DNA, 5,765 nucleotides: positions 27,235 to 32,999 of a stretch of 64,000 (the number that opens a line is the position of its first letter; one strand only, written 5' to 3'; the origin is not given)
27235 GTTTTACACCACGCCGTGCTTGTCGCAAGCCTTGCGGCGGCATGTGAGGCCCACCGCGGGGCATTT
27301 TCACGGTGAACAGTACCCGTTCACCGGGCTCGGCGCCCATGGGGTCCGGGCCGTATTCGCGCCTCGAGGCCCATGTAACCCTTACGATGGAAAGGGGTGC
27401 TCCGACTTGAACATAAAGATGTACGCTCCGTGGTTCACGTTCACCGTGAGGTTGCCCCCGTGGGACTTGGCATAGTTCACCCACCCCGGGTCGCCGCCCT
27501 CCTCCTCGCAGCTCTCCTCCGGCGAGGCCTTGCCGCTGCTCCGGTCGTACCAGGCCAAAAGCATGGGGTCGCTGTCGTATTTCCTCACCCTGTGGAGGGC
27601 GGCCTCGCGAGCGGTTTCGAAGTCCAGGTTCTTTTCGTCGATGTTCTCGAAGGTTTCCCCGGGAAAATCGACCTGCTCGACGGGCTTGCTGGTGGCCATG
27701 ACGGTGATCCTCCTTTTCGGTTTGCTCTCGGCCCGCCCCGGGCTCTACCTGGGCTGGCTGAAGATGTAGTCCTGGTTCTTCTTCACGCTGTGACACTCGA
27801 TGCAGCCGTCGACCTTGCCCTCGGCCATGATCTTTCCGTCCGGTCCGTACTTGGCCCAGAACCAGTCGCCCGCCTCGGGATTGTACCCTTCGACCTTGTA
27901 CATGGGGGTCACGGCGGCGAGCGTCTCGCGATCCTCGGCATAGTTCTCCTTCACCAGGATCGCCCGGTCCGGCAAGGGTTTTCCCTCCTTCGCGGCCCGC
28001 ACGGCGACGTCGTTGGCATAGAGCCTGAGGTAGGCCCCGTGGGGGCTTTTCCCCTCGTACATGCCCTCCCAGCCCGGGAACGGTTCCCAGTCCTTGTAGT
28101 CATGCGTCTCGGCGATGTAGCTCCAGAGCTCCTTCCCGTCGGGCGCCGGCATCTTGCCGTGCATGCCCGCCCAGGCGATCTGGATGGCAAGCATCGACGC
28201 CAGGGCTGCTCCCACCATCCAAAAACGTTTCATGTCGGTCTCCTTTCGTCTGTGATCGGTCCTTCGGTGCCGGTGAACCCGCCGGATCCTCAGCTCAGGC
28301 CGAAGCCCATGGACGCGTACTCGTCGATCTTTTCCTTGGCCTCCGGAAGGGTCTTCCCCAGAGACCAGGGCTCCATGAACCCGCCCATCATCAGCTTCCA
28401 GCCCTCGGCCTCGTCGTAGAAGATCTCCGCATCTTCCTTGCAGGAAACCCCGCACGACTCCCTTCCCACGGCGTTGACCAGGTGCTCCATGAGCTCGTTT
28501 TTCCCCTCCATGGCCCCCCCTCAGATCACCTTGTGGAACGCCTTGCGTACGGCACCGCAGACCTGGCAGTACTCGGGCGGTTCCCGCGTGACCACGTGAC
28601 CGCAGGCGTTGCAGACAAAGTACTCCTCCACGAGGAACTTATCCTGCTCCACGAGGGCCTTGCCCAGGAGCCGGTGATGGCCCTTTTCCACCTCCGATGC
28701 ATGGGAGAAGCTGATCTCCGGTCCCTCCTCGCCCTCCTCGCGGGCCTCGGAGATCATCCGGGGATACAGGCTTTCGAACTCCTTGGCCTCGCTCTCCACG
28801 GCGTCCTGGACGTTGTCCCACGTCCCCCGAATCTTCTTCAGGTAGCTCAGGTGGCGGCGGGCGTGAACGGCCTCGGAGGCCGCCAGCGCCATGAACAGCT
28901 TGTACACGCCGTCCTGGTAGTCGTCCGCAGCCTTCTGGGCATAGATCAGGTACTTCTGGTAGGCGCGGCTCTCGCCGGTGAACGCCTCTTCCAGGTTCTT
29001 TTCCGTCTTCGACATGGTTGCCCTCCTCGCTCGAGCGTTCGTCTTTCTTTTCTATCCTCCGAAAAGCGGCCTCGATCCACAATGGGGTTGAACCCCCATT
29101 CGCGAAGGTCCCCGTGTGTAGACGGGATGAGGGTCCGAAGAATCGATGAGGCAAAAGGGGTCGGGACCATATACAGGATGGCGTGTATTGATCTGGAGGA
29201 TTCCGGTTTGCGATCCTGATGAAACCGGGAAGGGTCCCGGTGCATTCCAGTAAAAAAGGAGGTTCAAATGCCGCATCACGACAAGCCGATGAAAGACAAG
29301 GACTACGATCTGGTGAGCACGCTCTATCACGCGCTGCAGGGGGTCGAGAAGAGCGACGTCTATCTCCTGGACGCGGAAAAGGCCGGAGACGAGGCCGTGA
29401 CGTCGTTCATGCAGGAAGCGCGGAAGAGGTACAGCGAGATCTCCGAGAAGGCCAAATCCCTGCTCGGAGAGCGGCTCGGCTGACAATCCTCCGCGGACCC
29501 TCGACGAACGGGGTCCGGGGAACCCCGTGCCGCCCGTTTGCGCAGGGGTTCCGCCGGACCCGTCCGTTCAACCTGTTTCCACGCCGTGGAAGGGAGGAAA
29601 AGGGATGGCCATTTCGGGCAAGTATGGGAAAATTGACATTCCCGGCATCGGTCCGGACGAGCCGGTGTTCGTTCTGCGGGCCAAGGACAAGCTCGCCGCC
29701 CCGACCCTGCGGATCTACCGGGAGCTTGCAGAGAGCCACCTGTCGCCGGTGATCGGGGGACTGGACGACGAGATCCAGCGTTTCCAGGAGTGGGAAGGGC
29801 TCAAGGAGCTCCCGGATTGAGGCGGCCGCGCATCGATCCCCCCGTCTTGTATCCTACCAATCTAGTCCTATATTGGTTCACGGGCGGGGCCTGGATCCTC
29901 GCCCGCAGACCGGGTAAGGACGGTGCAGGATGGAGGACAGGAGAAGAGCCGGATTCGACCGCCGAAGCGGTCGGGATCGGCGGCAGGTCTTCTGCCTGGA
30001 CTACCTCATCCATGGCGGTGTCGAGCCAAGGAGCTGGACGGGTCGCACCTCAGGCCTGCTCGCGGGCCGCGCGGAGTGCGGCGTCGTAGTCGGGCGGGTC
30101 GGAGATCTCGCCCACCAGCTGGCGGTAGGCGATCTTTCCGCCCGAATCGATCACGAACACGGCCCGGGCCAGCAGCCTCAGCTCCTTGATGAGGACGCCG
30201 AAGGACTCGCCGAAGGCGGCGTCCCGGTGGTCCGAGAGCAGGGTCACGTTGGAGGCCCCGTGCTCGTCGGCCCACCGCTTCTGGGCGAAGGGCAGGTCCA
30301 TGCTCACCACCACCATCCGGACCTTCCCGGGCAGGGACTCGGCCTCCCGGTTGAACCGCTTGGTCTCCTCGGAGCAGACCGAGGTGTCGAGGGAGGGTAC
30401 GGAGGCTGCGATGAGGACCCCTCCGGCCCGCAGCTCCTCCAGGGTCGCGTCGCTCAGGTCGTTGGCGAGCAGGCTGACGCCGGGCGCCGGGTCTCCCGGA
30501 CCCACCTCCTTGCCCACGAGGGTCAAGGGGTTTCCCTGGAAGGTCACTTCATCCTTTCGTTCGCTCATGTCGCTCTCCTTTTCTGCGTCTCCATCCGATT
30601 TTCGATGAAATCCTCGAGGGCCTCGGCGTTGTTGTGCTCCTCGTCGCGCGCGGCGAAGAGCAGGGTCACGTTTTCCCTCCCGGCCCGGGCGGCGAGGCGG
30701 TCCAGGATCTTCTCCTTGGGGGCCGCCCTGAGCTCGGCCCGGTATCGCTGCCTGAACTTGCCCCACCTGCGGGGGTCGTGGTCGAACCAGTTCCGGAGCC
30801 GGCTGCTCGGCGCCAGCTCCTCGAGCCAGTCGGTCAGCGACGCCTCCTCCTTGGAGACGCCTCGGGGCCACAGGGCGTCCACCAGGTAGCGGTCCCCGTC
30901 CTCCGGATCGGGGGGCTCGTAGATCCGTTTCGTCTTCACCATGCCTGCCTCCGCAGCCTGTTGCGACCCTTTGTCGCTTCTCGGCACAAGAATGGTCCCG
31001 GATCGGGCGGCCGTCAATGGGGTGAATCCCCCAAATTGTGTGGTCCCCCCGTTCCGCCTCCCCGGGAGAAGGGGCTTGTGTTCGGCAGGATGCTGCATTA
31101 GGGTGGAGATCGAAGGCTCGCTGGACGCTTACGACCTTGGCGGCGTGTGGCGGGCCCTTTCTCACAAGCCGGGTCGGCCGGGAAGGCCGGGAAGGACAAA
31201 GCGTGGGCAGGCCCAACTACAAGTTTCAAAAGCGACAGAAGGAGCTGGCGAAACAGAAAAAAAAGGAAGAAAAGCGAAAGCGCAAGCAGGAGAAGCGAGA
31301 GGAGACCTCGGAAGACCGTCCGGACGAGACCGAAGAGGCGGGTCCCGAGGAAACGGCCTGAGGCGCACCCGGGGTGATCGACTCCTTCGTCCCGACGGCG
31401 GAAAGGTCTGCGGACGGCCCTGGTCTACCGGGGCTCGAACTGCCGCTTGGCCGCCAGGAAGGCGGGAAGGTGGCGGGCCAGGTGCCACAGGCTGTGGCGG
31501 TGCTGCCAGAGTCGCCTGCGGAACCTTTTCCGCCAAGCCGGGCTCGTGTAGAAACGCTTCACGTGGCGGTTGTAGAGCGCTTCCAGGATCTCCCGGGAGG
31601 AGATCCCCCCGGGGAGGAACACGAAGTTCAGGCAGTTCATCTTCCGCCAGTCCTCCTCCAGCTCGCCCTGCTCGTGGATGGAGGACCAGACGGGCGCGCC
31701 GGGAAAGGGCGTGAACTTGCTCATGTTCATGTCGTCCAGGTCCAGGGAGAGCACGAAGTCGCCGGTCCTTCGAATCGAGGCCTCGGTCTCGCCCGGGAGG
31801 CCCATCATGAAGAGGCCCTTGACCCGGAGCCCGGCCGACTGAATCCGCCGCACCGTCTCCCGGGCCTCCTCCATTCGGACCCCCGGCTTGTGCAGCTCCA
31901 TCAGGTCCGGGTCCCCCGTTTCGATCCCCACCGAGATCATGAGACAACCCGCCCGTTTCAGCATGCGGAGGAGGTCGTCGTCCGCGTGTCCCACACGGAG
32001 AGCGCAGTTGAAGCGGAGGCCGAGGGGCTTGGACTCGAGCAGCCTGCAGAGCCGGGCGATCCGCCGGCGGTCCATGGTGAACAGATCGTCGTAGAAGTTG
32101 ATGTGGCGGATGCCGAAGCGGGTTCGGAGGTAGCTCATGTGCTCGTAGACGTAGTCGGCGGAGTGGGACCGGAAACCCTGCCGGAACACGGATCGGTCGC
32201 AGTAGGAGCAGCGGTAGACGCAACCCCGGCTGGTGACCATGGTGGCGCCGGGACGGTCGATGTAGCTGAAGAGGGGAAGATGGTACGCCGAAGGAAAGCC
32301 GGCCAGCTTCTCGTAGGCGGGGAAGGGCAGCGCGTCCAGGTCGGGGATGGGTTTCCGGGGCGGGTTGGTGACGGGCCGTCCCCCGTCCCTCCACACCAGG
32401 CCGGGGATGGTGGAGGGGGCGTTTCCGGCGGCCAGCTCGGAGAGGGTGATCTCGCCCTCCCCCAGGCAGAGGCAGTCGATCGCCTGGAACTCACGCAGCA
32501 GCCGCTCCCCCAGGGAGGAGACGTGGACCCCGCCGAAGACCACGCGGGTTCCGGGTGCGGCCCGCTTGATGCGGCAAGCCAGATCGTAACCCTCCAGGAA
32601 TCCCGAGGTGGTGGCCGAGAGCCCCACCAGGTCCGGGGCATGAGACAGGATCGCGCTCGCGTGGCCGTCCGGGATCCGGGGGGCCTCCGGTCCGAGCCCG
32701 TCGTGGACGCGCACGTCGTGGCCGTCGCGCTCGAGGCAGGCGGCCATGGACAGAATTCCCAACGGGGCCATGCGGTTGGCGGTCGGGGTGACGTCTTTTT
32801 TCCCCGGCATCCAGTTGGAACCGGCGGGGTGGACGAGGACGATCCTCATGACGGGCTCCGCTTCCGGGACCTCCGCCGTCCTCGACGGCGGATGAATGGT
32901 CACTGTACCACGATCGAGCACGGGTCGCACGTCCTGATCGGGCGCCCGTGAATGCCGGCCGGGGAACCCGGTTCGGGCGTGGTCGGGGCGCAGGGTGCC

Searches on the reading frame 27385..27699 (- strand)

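Call 61: search_protein_families(library=pfam, max_evalue=0.00001, proteins=[window:27385-27699:-])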
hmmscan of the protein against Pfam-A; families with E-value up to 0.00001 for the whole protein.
window:27385-27699:- (105 aa): 1 family
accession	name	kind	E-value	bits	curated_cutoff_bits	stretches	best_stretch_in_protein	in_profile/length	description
PF18505.6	DUF5619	-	1.8e-25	89.2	25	1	19-97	7-85/85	Domain of unknown function (DUF5619)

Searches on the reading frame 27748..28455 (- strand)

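Call 61: search_protein_families(library=pfam, max_evalue=0.00001, proteins=[window:27748-28455:-])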
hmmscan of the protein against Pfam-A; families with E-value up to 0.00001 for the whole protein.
window:27748-28455:- (236 aa): 1 family
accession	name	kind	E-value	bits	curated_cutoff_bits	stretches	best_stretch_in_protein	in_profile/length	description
PF16694.10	Cytochrome_P460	-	2.6e-14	54.1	27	1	119-233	3-125/125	Cytochrome P460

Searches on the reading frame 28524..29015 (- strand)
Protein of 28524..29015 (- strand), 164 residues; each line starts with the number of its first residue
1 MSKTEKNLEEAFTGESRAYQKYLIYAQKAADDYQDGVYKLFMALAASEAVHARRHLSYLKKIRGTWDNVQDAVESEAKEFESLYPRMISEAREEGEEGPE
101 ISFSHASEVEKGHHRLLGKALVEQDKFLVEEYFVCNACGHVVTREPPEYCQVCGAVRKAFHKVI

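Call 61: search_protein_families(library=pfam, max_evalue=0.00001, proteins=[window:28524-29015:-])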
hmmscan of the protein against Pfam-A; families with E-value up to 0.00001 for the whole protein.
window:28524-29015:- (164 aa): 1 family
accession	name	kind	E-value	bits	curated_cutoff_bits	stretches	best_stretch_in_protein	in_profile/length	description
PF02915.23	Rubrerythrin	-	1.1e-15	58.6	22.8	1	6-120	1-136/137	Rubrerythrin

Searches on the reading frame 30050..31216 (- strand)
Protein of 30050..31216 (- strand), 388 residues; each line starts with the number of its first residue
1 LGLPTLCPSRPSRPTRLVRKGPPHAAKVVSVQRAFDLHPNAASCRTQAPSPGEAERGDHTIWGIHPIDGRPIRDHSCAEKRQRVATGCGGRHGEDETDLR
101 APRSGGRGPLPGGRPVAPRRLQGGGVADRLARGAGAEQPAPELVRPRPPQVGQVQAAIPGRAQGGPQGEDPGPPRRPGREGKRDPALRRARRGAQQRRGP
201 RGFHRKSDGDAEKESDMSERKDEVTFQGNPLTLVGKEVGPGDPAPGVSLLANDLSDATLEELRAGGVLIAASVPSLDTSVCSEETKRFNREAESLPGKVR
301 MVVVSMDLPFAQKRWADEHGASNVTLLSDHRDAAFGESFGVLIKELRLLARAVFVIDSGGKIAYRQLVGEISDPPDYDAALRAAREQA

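Call 13: search_protein_families(library=pfam, proteins=[window:30050-31216:-])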
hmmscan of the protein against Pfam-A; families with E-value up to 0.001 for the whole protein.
window:30050-31216:- (388 aa): 2 families
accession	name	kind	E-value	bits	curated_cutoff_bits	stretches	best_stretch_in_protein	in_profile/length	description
PF08534.16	Redoxin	-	2e-21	76.8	26.6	1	241-381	3-148/148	Redoxin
PF00578.27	AhpC-TSA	-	1.9e-16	60.6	26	1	240-364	1-123/124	AhpC/TSA family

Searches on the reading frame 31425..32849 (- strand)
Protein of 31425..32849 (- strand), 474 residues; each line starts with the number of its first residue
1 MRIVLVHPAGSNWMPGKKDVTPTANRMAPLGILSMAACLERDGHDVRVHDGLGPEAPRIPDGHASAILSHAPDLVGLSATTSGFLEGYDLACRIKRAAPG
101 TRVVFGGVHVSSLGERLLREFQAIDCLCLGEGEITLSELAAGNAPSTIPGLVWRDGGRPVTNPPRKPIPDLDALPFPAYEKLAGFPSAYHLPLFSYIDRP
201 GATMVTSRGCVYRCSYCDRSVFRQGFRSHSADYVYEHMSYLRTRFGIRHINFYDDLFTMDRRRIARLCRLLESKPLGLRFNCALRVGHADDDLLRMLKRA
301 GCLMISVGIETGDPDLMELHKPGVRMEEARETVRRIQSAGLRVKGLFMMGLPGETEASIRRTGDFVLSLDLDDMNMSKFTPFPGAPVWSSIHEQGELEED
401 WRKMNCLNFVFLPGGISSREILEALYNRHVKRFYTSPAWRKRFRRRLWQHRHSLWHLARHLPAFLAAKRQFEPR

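Call 13: search_protein_families(library=pfam, proteins=[window:31425-32849:-])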
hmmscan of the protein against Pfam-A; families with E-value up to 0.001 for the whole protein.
window:31425-32849:- (474 aa): 2 families
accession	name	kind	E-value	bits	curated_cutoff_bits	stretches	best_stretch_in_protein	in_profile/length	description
PF04055.27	Radical_SAM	-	4.5e-25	89.2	29.5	1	204-365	1-165/166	Radical SAM superfamily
PF02310.24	B12-binding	-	7e-19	68.3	32.1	1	22-139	7-120/121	B12 binding domain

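Call 67: find_encoding_contigs(protein=window:31425-32849:-, flank=3000, max_places=6)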
Protein window:31425-32849:- (474 aa): no gene with exactly this product is on record in the collection.
